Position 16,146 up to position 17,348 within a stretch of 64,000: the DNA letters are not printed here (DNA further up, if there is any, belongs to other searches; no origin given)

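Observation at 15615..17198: Lower-GC two-gene cassette of unknown proteins next to a HigB-2/HigA-2 module: candidate novel accessory or defence system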

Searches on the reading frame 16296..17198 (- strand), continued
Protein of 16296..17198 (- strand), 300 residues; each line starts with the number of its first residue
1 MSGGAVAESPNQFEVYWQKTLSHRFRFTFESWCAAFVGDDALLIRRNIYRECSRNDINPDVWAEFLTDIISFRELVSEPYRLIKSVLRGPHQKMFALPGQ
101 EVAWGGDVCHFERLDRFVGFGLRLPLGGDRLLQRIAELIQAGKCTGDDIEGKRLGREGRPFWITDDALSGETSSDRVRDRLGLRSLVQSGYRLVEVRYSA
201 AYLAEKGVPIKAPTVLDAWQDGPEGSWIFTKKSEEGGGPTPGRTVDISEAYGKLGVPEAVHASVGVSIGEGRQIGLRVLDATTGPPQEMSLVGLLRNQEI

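Call 57: find_encoding_contigs(protein=P0057, flank=5000, max_places=2)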
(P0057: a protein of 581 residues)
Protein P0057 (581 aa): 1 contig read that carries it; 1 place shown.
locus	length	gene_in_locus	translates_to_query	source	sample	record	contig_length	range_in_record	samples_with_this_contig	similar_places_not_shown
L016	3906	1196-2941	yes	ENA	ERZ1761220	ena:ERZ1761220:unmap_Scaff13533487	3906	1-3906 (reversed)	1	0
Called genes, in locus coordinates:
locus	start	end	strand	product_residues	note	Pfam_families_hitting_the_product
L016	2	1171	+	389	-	?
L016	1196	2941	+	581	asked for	PF13289:SIR2_2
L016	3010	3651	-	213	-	PF07589:PEP_exosort_dom (weak)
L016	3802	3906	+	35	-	?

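Call 60: search_protein_families(library=pfam, proteins=[L016:2-1171:+, L015:4085-4861:+, L010:6852-7832:+, L010:7861-10161:+, L011:6928-7632:+, L010:1512-3296:+], max_evalue=0.1)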
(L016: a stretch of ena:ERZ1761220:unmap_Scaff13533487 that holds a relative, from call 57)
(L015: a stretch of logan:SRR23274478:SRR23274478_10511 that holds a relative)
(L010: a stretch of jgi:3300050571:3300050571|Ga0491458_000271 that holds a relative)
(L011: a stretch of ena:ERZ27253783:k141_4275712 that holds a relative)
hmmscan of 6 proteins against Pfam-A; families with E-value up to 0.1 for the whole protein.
L016:2-1171:+ (389 aa): 3 families
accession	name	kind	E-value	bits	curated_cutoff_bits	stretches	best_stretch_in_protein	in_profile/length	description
PF01011.28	PQQ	-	2e-85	288.1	26.7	1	1-361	263-595/595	Glucose/ethanol/alcohol dehydrogenase, beta-propeller domain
PF13360.13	PQQ_2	-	4.3e-06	27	27.6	1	5-74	82-142/233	Outer membrane protein assembly factor BamB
PF22903.3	DA_C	-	0.097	13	27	0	14-39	106-130/165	Diels-Alderase, C-terminal domain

L015:4085-4861:+ (258 aa): 0 families

L010:6852-7832:+ (326 aa): 1 family
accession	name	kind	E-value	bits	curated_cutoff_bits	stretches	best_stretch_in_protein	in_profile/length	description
PF18460.6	HetR_C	-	0.074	13.4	27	0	95-152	21-76/79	Heterocyst differentiation regulator C-terminal Hood domain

L010:7861-10161:+ (766 aa): 2 families
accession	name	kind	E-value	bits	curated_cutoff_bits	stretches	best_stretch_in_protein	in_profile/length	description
PF03786.19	UxuA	-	0.028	13.6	23.7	1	297-367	29-96/352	D-mannonate dehydratase (UxuA)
PF14160.11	FAM110_C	-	0.043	15.3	27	0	372-418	8-54/114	Centrosome-associated C terminus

L011:6928-7632:+ (234 aa): 0 families

L010:1512-3296:+ (594 aa): 0 families

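Call 71: search_dna_similar(query=window:16296-17198:-, collection=plasmids, mode=protein, max_evalue=0.001)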
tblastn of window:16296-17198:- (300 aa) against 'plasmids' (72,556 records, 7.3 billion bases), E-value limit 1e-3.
No match.

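Call 72: search_dna_similar(query=window:16296-17198:-, collection=phages, mode=protein, max_evalue=0.001)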
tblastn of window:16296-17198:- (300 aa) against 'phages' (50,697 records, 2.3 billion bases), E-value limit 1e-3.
No match.

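Call 73: search_protein_families(library=phrogs, proteins=[window:16296-17198:-, P0020, P0062, P0072], max_evalue=0.1)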
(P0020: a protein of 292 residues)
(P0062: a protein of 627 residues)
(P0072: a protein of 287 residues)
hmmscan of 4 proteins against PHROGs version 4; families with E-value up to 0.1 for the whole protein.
window:16296-17198:- (300 aa): 0 families

P0020 (292 aa): 0 families

P0062 (627 aa): 3 families
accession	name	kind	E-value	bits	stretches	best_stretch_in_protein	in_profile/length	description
phrog_2695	-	unknown function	9.4e-10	39.1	1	114-221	141-241/531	-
phrog_15208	-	unknown function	2.5e-09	36.3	1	7-260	12-273/1275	-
phrog_7567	-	unknown function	5.6e-06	26.3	1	114-280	117-270/434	-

P0072 (287 aa): 0 families

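Call 75: search_protein_families(library=padloc, proteins=[P0062, P0057, P0020, P0072, L011:6928-7632:+, L010:6852-7832:+, L010:7861-10161:+], max_evalue=0.01)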
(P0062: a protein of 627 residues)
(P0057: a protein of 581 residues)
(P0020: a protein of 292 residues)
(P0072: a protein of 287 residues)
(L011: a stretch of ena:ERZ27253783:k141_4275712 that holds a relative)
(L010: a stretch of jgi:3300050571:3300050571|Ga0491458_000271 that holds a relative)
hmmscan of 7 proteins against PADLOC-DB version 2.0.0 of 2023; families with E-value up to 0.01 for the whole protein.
P0062 (627 aa): 17 families
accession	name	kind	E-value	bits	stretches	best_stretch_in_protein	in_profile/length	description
PDLC00407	ThsA1|ThsA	-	9.4e-32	108.2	1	8-239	12-228/478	STALD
PDLC00409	ThsA1|ThsA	-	8.6e-25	85.5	1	8-235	13-225/242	STALD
PDLC03856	LmuA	-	1.9e-22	78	1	9-277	8-271/433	-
PDLC04166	Dsr1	-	5.5e-21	72.1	1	3-262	10-266/1227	-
PDLC02183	Dsr1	-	1.5e-13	47.5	1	7-259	12-272/1275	-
PDLC04167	Dsr1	-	2.7e-13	46.6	1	7-220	12-225/1248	-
PDLC04968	PDC-S25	-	3.3e-11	40.9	1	115-224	144-246/517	-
PDLC02184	Dsr2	-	2.5e-10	37.1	1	14-214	21-216/1222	-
PDLC02419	Aga_SIR2-PNTD1-PNTD2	-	8.7e-09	32.6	1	114-220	123-226/558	Class I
PDLC02401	Aga_SIR2-PNTD1-PNTD2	-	1.8e-08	31.6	1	112-221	94-200/524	Class I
PDLC04087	SIR2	-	1.2e-06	25.6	1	8-49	9-50/343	-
PDLC05061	PDC-S65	-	7e-06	23.6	1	21-162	36-189/592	-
PDLC04082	SIR2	-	7.9e-06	23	1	8-45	8-45/345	-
PDLC02420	Aga_SIR2-PNTD1-PNTD2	-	1.2e-05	21.8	1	113-221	134-237/1010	Class I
PDLC04967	PDC-S25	-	5.1e-05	20.5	1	115-219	150-251/528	-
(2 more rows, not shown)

P0057 (581 aa): 15 families
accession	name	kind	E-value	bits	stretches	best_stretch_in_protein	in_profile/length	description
PDLC00407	ThsA1|ThsA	-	3.7e-27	93.1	1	4-237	10-228/478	STALD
PDLC00409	ThsA1|ThsA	-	3.6e-19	67.1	1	4-234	11-226/242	STALD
PDLC04166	Dsr1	-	1.9e-18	63.7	1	6-296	15-302/1227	-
PDLC03856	LmuA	-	2.4e-17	61.2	1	3-289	4-282/433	-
PDLC04968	PDC-S25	-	1.1e-13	49.1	1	110-218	141-242/517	-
PDLC02183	Dsr1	-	1.8e-09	33.9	1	5-218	12-231/1275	-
PDLC04167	Dsr1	-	6.4e-09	32.1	1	6-217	13-224/1248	-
PDLC02184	Dsr2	-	7e-08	29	1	8-177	17-181/1222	-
PDLC05061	PDC-S65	-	1e-05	23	1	19-160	36-189/592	-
PDLC05060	PDC-S65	-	0.00017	18.6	1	85-161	21-98/503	-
PDLC04967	PDC-S25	-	0.00032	17.8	1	112-213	149-247/528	-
PDLC04087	SIR2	-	0.00061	16.8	0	14-59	17-61/343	-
PDLC04082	SIR2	-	0.00068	16.6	0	16-43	18-45/345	-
PDLC02401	Aga_SIR2-PNTD1-PNTD2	-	0.0025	14.7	1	84-160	65-145/524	Class I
PDLC02419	Aga_SIR2-PNTD1-PNTD2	-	0.0037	14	1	86-160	94-172/558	Class I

P0020 (292 aa): 0 families

P0072 (287 aa): 0 families

L011:6928-7632:+ (234 aa): 0 families

L010:6852-7832:+ (326 aa): 0 families

L010:7861-10161:+ (766 aa): 0 families

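Call 77: search_protein_families(library=pfam, proteins=[L009:7435-7782:+, L009:7347-7700:+, L009:6952-7275:+, L009:9626-9910:+, L009:9750-10040:+, L009:5892-7013:+, L009:5367-6899:-, L009:10052-11113:-, L009:10133-11263:+, L009:6991-7539:-], max_evalue=0.001)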
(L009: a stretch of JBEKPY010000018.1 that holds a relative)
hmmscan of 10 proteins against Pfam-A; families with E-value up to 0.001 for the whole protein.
L009:7435-7782:+ (115 aa): 0 families

L009:7347-7700:+ (117 aa): 0 families

L009:6952-7275:+ (107 aa): 0 families

L009:9626-9910:+ (94 aa): 0 families

L009:9750-10040:+ (96 aa): 0 families

L009:5892-7013:+ (373 aa): 0 families

L009:5367-6899:- (510 aa): 2 families
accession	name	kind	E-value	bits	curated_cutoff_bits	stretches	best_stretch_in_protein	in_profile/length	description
PF09286.16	Pro-kuma_activ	-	5.4e-14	53.1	23.5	1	50-144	46-142/143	Pro-kumamolisin, activation domain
PF00082.27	Peptidase_S8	-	6.1e-11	42.6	21.8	1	245-454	74-258/288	Subtilase family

L009:10052-11113:- (353 aa): 0 families

L009:10133-11263:+ (376 aa): 4 families
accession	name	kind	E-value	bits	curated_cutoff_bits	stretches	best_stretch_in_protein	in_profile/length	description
PF00270.35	DEAD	-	2.9e-50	170.7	26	1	26-192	1-165/167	DEAD/DEAH box helicase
PF00271.37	Helicase_C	-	1.1e-32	113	23.5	1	229-336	2-110/110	Helicase conserved C-terminal domain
PF04851.21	ResIII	-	7.1e-09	36.2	22.5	1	25-188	4-163/164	Type III restriction enzyme, res subunit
PF13401.12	AAA_22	-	0.00069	20.4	27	0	43-172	9-109/130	AAA domain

L009:6991-7539:- (182 aa): 3 families
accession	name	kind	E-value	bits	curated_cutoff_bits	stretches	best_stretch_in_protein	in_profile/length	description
PF01381.28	HTH_3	-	3.2e-07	30.7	23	1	123-159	1-37/55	Helix-turn-helix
PF13560.12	HTH_31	-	1.5e-06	28.9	27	1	124-168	7-53/64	Helix-turn-helix domain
PF13518.12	HTH_28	-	0.00038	20.9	25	0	125-157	5-38/52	Helix-turn-helix domain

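Call 88: find_encoding_contigs(protein=P0041, flank=5000, max_places=3)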
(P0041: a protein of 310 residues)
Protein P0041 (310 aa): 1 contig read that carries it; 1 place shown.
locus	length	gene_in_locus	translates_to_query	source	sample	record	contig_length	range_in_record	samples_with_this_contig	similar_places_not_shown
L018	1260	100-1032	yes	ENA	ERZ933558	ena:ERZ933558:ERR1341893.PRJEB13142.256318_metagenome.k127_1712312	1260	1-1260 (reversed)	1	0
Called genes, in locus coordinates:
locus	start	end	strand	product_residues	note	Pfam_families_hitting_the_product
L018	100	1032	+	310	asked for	-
